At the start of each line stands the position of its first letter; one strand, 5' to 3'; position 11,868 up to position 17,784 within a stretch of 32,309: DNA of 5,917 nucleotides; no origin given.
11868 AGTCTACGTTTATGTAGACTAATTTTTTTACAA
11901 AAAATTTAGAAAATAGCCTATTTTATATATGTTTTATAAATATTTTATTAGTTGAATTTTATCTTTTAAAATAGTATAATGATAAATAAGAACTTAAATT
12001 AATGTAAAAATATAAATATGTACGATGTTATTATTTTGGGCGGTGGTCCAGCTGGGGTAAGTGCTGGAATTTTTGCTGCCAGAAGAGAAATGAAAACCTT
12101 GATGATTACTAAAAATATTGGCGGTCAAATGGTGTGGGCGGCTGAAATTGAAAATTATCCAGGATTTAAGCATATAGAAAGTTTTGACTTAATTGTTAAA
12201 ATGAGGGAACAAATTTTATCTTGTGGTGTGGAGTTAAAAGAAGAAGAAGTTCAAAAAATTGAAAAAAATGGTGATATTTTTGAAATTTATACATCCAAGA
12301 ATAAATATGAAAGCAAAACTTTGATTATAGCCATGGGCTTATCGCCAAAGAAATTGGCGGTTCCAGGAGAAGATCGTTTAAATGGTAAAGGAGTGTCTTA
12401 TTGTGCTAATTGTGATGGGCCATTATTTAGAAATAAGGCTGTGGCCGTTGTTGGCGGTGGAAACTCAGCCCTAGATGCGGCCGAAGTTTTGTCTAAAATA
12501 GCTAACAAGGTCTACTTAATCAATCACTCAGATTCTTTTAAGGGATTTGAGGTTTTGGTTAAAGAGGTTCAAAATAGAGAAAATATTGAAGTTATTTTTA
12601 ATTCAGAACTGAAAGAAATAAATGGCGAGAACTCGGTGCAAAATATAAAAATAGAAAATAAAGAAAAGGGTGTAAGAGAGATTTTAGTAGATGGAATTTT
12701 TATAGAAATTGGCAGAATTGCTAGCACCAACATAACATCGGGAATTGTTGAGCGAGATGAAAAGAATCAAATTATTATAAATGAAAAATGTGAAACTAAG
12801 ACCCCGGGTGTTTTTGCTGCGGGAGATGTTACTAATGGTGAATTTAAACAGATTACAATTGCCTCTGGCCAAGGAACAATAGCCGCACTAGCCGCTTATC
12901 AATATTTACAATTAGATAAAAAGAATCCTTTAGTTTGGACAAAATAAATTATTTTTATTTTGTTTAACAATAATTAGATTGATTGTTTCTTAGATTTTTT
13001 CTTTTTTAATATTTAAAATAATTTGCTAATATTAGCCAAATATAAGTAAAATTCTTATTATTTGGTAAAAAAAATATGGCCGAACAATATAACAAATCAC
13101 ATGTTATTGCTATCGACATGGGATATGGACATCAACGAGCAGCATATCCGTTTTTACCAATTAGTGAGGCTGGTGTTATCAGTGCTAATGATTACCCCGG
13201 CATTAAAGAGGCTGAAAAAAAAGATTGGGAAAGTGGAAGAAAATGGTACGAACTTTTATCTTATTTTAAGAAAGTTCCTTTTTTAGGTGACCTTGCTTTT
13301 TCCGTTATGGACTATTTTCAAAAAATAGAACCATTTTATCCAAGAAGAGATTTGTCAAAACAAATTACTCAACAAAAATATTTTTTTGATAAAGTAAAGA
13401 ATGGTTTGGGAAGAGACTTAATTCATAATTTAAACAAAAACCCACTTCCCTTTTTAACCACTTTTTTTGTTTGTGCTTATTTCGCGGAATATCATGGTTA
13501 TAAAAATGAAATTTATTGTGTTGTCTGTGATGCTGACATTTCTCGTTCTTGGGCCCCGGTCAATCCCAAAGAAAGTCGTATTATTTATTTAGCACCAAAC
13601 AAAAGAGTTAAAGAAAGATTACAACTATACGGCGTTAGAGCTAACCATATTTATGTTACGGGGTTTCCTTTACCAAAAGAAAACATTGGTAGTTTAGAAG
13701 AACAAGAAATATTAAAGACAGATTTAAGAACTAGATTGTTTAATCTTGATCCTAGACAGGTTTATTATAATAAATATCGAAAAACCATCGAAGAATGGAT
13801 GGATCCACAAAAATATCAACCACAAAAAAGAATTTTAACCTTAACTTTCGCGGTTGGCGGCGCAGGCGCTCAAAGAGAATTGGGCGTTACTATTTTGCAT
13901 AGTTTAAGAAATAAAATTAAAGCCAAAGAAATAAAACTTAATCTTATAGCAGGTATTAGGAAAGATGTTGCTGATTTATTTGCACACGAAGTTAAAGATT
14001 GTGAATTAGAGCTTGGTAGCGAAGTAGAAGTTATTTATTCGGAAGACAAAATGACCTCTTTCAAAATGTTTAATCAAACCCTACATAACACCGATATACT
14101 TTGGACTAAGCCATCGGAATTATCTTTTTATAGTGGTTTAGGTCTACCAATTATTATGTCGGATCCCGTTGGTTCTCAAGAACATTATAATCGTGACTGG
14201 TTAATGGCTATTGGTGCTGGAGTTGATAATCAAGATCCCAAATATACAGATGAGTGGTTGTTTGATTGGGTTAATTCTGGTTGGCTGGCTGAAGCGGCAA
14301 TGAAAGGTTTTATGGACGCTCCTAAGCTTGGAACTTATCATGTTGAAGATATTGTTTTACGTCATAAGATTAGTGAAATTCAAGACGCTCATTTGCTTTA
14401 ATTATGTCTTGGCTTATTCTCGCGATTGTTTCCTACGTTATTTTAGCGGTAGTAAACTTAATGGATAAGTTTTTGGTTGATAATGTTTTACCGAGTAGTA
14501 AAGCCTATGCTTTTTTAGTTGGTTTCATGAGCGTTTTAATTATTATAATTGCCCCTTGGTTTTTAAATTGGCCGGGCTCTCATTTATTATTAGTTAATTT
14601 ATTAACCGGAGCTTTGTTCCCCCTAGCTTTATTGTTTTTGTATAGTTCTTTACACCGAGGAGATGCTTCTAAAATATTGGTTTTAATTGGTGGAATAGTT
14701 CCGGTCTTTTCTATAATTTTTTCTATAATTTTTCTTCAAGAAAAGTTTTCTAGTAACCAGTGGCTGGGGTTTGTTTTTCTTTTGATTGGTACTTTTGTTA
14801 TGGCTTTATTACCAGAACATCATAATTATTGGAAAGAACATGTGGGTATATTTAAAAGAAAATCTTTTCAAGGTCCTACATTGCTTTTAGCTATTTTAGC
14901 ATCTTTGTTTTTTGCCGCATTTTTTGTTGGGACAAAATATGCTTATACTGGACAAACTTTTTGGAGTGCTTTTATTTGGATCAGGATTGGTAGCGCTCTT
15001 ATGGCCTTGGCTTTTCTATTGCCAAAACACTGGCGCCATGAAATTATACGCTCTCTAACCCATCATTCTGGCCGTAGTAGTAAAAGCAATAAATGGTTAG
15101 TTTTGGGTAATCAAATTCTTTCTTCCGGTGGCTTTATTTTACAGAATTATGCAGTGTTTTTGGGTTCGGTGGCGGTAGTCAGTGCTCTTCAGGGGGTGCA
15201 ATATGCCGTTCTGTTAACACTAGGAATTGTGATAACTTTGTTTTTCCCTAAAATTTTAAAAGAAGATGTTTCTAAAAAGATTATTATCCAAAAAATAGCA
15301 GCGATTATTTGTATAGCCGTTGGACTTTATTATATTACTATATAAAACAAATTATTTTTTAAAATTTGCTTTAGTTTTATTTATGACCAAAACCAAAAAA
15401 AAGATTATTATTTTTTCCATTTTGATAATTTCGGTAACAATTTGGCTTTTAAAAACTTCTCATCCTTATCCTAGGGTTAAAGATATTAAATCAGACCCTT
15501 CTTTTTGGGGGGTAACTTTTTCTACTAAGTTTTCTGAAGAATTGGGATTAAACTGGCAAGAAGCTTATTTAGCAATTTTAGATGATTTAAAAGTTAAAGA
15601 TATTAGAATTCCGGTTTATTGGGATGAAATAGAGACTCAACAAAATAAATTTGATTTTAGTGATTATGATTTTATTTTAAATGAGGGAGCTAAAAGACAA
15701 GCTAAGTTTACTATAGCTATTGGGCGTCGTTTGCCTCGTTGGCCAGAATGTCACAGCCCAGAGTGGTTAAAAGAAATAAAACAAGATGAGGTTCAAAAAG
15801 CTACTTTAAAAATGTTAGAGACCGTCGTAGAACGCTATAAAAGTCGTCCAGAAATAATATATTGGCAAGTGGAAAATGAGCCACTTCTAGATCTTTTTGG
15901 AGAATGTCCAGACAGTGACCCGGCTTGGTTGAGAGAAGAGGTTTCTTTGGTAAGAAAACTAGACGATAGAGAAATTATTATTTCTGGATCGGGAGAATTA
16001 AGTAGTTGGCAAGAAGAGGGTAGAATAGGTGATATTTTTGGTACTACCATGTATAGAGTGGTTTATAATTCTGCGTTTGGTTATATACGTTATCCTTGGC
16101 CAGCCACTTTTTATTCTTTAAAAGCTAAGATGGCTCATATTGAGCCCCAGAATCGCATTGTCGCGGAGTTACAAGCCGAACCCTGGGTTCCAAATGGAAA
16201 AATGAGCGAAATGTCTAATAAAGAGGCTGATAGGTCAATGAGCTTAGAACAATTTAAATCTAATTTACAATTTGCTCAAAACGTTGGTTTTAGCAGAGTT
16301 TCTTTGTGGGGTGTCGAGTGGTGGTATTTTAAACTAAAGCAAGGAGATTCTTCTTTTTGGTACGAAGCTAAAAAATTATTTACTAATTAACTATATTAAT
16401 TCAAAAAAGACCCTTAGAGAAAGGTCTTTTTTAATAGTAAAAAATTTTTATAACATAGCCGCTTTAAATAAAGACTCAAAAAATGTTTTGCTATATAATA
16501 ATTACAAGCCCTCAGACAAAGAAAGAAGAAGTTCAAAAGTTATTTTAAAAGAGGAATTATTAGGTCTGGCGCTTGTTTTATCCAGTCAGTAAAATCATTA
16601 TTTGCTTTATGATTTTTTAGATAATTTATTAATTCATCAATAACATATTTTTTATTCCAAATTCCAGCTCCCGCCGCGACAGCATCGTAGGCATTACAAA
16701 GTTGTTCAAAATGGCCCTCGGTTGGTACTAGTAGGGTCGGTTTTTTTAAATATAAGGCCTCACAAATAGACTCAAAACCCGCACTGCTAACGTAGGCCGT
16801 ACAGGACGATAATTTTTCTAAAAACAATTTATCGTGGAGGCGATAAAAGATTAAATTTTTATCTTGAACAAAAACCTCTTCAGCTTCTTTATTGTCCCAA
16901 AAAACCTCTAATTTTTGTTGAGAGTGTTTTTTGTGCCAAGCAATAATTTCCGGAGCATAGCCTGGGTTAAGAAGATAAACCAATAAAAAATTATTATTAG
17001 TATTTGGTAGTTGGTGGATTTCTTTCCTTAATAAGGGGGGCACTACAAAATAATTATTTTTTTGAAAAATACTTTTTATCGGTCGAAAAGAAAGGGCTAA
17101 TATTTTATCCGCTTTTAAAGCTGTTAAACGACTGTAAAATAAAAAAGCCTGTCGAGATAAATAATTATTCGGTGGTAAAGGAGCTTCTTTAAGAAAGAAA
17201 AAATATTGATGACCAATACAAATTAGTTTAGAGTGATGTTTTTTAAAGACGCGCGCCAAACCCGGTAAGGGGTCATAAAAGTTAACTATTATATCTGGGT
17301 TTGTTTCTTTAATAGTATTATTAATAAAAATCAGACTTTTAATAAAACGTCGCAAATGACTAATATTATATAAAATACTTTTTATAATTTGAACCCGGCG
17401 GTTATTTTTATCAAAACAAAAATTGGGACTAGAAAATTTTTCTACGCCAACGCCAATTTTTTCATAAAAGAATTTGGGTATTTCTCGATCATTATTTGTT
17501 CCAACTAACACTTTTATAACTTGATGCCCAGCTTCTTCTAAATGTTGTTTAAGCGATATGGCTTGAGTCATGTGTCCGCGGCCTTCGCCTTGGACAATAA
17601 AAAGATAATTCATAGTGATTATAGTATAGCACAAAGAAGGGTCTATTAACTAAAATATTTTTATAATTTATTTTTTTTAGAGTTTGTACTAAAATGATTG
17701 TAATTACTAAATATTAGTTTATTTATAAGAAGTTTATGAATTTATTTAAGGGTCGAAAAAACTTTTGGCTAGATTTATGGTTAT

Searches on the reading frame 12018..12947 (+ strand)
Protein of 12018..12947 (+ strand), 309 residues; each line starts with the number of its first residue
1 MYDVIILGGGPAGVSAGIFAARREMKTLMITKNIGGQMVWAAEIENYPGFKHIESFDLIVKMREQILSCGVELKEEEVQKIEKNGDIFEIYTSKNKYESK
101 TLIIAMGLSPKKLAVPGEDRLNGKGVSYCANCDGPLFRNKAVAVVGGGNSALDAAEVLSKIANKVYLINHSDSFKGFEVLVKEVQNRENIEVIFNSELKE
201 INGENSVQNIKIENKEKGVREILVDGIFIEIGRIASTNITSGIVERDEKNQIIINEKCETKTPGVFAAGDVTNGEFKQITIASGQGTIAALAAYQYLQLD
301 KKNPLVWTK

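Call 21: search_protein_families(library=pfam, proteins=[window:12018-12947:+], max_evalue=0.00001)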
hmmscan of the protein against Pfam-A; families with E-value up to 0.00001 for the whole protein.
window:12018-12947:+ (309 aa): 9 families
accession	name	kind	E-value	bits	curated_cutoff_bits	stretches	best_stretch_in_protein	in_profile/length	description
PF07992.20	Pyr_redox_2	-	3.1e-52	178.2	26.1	1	2-286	1-291/291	Pyridine nucleotide-disulphide oxidoreductase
PF13738.12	Pyr_redox_3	-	1.6e-27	97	30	1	75-269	101-305/305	Pyridine nucleotide-disulphide oxidoreductase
PF00070.33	Pyr_redox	-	7.3e-13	49.3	22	1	142-213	2-80/82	Pyridine nucleotide-disulphide oxidoreductase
PF12831.13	FAD_oxidored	-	2.5e-10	40.7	27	1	3-40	1-40/416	FAD dependent oxidoreductase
PF00890.30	FAD_binding_2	-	3.8e-09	36.7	20.4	0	3-41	1-41/414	FAD binding domain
PF03486.20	HI0933_like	-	1.7e-08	34.6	50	0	3-33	2-32/244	HI0933-like protein Rossmann domain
PF01134.28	GIDA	-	5.5e-08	32.7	22.1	0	3-35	1-33/391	Glucose inhibited division protein A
PF01266.30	DAO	-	3.5e-07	30.5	27.9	0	3-36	1-35/353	FAD dependent oxidoreductase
PF01946.23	Thi4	-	1.4e-06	28.2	26.2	0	3-34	19-51/235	Thi4 family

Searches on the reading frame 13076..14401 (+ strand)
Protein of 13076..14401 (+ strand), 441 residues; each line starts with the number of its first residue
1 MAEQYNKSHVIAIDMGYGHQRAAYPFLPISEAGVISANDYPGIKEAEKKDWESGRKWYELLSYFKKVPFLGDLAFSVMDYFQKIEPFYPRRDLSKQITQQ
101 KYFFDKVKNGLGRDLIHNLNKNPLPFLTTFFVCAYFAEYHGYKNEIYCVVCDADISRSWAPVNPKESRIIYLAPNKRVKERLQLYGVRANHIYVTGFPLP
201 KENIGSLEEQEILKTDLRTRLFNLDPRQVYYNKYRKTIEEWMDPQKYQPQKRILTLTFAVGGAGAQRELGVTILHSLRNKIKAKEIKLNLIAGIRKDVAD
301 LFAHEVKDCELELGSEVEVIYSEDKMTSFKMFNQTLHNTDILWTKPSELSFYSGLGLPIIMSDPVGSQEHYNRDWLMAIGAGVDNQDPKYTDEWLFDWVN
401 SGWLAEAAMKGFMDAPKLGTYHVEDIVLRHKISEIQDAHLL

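Call 21: search_protein_families(library=pfam, proteins=[window:13076-14401:+], max_evalue=0.00001)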
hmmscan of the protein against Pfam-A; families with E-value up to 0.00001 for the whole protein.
window:13076-14401:+ (441 aa): 1 family
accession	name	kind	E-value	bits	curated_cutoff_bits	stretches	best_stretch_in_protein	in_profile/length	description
PF22053.2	DUF6938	-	1.5e-13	51.3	27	0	315-380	121-183/236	Domain of unknown function (DUF6938)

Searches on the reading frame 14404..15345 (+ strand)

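Call 21: search_protein_families(library=pfam, proteins=[window:14404-15345:+], max_evalue=0.00001)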
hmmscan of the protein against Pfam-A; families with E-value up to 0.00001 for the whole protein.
window:14404-15345:+ (313 aa): 1 family
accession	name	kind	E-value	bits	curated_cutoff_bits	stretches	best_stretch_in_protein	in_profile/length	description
PF00892.27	EamA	-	4.2e-14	53.4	28.2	1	2-134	2-134/135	EamA-like transporter family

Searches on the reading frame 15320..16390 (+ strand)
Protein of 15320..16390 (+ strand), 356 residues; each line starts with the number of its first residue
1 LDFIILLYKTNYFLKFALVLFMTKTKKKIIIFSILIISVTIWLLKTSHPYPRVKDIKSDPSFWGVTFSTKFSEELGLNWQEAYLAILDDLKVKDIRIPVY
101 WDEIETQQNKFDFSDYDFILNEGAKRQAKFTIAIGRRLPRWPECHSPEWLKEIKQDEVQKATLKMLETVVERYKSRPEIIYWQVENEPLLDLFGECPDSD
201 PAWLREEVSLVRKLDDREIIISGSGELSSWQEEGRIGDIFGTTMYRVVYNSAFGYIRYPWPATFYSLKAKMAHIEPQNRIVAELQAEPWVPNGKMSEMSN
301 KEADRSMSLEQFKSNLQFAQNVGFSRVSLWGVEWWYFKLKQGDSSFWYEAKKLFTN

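Call 21: search_protein_families(library=pfam, proteins=[window:15320-16390:+], max_evalue=0.00001)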
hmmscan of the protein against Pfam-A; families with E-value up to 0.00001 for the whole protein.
window:15320-16390:+ (356 aa): 1 family
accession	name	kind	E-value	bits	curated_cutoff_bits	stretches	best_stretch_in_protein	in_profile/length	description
PF02449.21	Glyco_hydro_42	-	6e-07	29.6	21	0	159-217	109-171/376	Beta-galactosidase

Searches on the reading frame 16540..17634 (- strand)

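Call 21: search_protein_families(library=pfam, proteins=[window:16540-17634:-], max_evalue=0.00001)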
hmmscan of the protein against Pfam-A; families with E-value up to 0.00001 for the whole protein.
window:16540-17634:- (364 aa): 3 families
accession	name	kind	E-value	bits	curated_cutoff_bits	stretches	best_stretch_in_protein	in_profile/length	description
PF13528.12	Glyco_trans_1_3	-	4.1e-32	112.1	25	1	8-330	1-307/322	Glycosyl transferase family 1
PF04101.22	Glyco_tran_28_C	-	1.7e-07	31.8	22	1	272-346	66-144/166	Glycosyltransferase family 28 C-terminal domain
PF13439.12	Glyco_transf_4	-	3.3e-06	27.7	28.5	1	23-182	6-141/170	Glycosyltransferase Family 4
